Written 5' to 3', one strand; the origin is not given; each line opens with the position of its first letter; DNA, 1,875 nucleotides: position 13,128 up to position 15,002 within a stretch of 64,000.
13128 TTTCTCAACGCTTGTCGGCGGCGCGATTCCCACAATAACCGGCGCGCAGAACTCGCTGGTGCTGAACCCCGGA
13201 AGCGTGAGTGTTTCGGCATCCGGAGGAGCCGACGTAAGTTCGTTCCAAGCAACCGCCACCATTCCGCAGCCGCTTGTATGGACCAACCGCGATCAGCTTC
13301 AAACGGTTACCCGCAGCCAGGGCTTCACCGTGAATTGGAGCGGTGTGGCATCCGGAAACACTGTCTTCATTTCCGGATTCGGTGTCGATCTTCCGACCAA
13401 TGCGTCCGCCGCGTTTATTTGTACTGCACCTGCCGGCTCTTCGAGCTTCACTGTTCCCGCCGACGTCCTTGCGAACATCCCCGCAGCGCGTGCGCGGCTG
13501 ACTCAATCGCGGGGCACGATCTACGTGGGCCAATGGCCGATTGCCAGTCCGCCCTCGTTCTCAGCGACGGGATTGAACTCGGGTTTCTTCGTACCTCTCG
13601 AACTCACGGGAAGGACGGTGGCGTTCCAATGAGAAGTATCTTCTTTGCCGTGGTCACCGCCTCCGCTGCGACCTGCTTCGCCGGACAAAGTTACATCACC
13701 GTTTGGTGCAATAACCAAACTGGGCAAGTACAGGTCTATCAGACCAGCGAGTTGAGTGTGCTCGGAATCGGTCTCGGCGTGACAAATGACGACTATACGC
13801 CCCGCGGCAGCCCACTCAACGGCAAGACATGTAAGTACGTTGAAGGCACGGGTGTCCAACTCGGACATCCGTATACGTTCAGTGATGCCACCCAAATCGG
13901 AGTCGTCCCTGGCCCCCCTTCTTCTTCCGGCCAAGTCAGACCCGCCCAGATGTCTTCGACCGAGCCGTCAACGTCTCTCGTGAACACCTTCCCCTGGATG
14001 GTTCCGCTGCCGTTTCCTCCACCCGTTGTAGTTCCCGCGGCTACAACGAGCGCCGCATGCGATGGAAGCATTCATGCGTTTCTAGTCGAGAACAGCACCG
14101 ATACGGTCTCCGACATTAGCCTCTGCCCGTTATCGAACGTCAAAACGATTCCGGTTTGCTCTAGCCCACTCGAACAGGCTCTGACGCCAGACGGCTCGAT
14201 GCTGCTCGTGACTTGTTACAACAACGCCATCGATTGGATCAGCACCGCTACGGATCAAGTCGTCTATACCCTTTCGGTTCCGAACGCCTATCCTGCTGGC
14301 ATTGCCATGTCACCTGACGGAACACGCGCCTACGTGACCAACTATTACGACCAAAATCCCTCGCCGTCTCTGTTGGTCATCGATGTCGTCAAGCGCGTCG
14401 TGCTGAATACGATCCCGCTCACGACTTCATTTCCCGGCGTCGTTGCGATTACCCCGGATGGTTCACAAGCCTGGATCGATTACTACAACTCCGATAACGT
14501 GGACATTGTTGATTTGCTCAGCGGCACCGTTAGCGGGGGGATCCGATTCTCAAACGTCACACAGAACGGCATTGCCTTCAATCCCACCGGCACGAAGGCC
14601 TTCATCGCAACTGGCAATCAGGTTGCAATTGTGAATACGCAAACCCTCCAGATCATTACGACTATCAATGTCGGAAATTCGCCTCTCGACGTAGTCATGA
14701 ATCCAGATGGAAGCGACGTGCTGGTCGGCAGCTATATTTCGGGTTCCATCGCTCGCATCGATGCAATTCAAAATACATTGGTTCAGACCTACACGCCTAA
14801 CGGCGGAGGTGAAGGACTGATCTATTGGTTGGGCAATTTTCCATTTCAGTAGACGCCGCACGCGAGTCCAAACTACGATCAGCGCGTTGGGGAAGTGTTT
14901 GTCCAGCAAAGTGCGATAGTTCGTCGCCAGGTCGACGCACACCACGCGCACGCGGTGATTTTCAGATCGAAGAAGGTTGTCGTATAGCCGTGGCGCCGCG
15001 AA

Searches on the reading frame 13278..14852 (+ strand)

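Call 9: search_protein_families(library=pfam, proteins=[window:13278-14852:+], max_evalue=0.01)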
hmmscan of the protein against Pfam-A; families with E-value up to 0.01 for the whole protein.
window:13278-14852:+ (524 aa): 4 families
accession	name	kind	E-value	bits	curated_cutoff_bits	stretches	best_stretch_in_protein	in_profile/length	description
PF24684.1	Vgb_lyase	-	8.7e-08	31.8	50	2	303-495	63-250/290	Virginiamycin B lyase family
PF25174.1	Beta-prop_THOC3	-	1.9e-06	27.6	305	1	388-486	93-191/272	THOC3 beta-propeller domain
PF24817.1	WD40_WDHD1_1st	-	0.00063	19.5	109.9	0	257-349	144-235/291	WDHD1 first WD40 domain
PF21783.3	YNCE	-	0.0051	16.6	27.1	0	447-498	50-101/339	YNCE-like beta-propeller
